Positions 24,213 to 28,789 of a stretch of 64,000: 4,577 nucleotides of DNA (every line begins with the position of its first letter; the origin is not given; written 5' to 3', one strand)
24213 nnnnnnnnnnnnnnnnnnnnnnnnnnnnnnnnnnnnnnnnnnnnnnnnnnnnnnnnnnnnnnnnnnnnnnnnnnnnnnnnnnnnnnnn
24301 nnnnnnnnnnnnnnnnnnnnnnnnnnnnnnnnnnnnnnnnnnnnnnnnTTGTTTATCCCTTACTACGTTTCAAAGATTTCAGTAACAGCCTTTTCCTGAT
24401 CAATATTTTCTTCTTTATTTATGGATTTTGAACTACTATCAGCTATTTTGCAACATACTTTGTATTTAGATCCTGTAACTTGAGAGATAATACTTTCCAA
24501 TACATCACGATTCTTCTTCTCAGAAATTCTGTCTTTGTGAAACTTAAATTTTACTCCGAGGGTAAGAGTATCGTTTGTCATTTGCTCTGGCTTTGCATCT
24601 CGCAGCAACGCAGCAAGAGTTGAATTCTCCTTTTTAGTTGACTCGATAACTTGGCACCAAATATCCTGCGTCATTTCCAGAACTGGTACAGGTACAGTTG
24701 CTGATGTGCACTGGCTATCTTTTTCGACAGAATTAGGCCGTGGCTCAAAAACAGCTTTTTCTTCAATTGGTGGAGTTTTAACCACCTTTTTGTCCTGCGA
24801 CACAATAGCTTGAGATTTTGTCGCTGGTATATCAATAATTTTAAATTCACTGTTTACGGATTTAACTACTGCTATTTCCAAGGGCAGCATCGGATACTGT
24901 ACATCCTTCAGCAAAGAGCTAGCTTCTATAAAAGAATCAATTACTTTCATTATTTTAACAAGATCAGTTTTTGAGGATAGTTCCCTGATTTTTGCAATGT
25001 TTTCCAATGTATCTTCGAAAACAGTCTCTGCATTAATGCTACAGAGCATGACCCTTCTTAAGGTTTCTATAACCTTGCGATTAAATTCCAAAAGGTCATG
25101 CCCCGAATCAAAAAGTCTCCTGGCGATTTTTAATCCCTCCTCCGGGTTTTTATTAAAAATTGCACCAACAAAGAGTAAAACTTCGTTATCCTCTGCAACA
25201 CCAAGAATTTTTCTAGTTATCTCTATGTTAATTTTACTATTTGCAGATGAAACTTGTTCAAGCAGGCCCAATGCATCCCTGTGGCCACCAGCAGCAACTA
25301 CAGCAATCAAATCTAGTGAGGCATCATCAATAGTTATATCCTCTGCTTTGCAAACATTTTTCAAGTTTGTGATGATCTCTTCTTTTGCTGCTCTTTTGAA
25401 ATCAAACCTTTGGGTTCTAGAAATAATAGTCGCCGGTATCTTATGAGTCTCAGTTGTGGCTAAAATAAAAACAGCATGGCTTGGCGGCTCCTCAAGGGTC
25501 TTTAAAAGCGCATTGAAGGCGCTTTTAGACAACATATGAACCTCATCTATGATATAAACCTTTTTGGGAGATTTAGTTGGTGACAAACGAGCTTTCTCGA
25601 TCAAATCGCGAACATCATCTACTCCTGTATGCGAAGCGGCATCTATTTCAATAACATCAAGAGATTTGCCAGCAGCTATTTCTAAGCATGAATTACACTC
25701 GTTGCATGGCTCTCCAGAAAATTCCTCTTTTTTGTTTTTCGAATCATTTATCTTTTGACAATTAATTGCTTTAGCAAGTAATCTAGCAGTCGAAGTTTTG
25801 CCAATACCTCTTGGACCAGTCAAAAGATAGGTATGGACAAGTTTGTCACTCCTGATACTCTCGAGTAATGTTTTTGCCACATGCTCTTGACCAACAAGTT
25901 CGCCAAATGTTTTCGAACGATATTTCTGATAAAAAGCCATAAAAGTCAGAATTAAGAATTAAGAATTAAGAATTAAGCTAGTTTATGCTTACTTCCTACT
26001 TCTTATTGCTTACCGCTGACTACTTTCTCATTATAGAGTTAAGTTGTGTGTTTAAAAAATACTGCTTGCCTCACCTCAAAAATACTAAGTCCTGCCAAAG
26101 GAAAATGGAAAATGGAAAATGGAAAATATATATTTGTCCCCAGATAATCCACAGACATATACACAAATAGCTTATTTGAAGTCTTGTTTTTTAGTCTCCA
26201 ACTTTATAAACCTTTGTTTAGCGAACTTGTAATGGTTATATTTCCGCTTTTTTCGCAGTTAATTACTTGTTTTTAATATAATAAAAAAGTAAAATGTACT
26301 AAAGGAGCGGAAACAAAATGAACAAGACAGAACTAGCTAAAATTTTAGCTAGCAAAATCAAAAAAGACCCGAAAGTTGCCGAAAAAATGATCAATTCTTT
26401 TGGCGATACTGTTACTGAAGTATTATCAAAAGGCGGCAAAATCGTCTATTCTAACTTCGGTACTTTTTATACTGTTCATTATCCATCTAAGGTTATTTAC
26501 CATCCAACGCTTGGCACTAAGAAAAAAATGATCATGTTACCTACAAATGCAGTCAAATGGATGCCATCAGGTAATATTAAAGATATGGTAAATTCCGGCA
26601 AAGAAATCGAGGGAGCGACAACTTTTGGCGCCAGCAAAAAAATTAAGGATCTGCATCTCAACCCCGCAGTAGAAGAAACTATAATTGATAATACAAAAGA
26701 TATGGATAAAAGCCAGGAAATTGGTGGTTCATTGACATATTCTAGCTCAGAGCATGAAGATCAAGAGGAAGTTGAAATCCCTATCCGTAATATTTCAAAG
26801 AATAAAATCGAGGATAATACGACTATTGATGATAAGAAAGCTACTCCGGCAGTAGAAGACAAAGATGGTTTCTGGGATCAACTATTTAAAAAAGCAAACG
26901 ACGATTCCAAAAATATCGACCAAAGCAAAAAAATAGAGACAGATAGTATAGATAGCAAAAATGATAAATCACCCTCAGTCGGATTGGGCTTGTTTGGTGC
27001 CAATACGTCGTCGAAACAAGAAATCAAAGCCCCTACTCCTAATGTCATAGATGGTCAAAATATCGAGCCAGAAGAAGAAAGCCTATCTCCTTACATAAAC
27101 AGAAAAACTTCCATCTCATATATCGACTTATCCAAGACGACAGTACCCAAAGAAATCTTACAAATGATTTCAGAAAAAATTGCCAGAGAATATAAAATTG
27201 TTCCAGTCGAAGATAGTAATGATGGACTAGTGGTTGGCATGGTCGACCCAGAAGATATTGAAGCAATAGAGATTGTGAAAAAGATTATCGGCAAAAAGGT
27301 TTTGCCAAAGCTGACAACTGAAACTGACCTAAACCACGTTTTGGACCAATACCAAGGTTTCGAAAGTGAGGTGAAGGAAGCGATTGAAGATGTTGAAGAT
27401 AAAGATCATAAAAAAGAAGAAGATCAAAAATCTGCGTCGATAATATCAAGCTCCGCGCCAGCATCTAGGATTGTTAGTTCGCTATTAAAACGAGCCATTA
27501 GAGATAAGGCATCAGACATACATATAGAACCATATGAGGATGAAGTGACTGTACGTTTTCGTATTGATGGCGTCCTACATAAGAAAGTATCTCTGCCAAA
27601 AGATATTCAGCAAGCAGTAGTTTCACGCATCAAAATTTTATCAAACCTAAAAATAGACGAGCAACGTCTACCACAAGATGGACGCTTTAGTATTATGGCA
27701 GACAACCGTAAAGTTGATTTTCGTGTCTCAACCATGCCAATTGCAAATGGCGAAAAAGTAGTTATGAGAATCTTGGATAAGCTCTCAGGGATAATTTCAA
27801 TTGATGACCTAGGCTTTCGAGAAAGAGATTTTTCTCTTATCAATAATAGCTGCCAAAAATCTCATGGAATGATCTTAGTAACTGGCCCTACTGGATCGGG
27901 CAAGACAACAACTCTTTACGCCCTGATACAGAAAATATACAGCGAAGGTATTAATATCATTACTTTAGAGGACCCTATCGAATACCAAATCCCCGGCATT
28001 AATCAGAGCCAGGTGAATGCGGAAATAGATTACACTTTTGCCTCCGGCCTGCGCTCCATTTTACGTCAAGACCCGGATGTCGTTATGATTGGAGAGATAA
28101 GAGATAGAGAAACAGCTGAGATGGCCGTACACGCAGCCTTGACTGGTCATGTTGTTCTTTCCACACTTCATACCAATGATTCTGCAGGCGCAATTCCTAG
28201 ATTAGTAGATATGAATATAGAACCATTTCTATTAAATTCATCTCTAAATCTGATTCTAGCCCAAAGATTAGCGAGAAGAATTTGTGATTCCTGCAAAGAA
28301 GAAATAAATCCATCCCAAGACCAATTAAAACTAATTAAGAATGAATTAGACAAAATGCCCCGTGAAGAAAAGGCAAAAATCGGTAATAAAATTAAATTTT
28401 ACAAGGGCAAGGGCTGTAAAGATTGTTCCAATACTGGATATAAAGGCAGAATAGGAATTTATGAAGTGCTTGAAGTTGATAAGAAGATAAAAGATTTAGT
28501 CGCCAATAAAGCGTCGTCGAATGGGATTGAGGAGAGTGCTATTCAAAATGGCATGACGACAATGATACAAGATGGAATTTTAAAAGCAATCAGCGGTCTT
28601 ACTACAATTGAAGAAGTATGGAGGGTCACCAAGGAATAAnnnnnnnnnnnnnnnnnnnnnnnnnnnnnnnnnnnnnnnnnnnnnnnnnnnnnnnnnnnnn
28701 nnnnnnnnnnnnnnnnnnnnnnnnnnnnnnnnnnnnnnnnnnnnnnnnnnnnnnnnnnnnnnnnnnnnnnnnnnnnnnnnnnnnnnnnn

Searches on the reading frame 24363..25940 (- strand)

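Call 42: search_protein_families(library=pfam, proteins=[window:24363-25940:-], max_evalue=5)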
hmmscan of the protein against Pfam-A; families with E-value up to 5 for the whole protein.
window:24363-25940:- (525 aa): 29 families (the best 25 are shown)
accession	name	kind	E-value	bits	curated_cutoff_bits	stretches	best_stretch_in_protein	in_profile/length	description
PF13177.12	DNA_pol3_delta2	-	9.6e-44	149.6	27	1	17-183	1-159/161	DNA polymerase III, delta subunit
PF00004.35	AAA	-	6.4e-15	56.2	21.2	1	38-182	1-126/131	ATPase family associated with various cellular activities (AAA)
PF22608.2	DNAX_ATPase_lid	-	8.6e-08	32.3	27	1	189-229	2-42/49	DNA polymerase III clamp loader subunit, ATPase lid domain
PF12169.13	DNA_pol3_gamma3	-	9.8e-08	32.3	24.4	1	240-362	4-128/143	DNA polymerase III subunits gamma and tau domain III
PF20964.2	DnaX_C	-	1.1e-07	32.2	26.2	1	421-502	9-90/113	DNA polymerase III subunit tau, C-terminal domain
PF07728.20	AAA_5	-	2.3e-07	31.3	22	2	39-63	3-27/139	AAA domain (dynein-related subfamily)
PF13401.12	AAA_22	-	3.1e-07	31.2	27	1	39-162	9-122/130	AAA domain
PF05496.18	RuvB_N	-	5.4e-06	26.7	27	1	8-62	2-60/159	Holliday junction DNA helicase RuvB P-loop domain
PF13191.12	AAA_16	-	7.6e-06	27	32.6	1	16-150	3-157/167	AAA ATPase domain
PF13604.12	AAA_30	-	5.8e-05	23.3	27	1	37-151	20-114/191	AAA domain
PF06068.19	TIP49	-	9.2e-05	22.2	23.8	2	128-164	277-312/347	TIP49 P-loop domain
PF13173.12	AAA_14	-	0.00024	21.6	27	1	38-154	5-90/129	AAA domain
PF04851.21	ResIII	-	0.0009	19.6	22.5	1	90-150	98-151/164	Type III restriction enzyme, res subunit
PF16193.11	AAA_assoc_2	-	0.0018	18.9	34.3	1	200-247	3-52/81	AAA C-terminal domain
PF13245.12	AAA_19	-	0.0026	18.4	25.1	1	36-152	12-116/134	AAA domain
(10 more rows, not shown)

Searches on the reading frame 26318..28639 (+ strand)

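Call 42: search_protein_families(library=pfam, proteins=[window:26318-28639:+], max_evalue=5)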
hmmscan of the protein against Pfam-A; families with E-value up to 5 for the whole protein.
window:26318-28639:+ (773 aa): 31 families (the best 25 are shown)
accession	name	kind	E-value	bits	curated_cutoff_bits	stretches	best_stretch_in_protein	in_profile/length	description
PF00437.27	T2SSE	-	5.3e-135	450.3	24.9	1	378-769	4-370/370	Type II/IV secretion system protein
PF05157.20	MshEN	-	1.1e-15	57.8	23.1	1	266-350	3-88/90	MshEN domain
PF00216.26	Bac_DNA_binding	-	2.5e-14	53.7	22.4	1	1-92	1-90/90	Bacterial DNA-binding protein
PF13173.12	AAA_14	-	1.1e-05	25.9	27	1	517-608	3-85/129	AAA domain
PF20720.3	nSTAND3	-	1.5e-05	25.2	27.2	1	514-554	15-55/155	Novel STAND NTPase 3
PF25199.1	nSTAND_NTPase5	-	5.6e-05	23.4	34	1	511-555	36-81/145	Novel STAND NTPase 5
PF13401.12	AAA_22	-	0.0002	22.1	27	1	515-543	4-32/130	AAA domain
PF13604.12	AAA_30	-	0.00046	20.4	27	1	508-549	10-51/191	AAA domain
PF04851.21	ResIII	-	0.0011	19.3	22.5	1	510-547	17-56/164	Type III restriction enzyme, res subunit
PF13476.12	AAA_23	-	0.002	19.2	27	1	500-538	10-41/201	AAA domain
PF13191.12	AAA_16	-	0.0024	18.8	32.6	1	507-544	15-52/167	AAA ATPase domain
PF13555.12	AAA_29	-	0.0027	17.9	27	1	514-537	20-43/61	P-loop containing region of AAA domain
PF13086.12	AAA_11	-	0.0044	17.3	27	1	509-543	11-44/257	AAA domain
PF01637.24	ATPase_2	-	0.006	16.9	33.2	1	501-574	4-78/225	ATPase domain predominantly from Archaea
PF12775.13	AAA_7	-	0.0069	16.4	25.8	1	510-549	27-66/181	P-loop containing dynein motor region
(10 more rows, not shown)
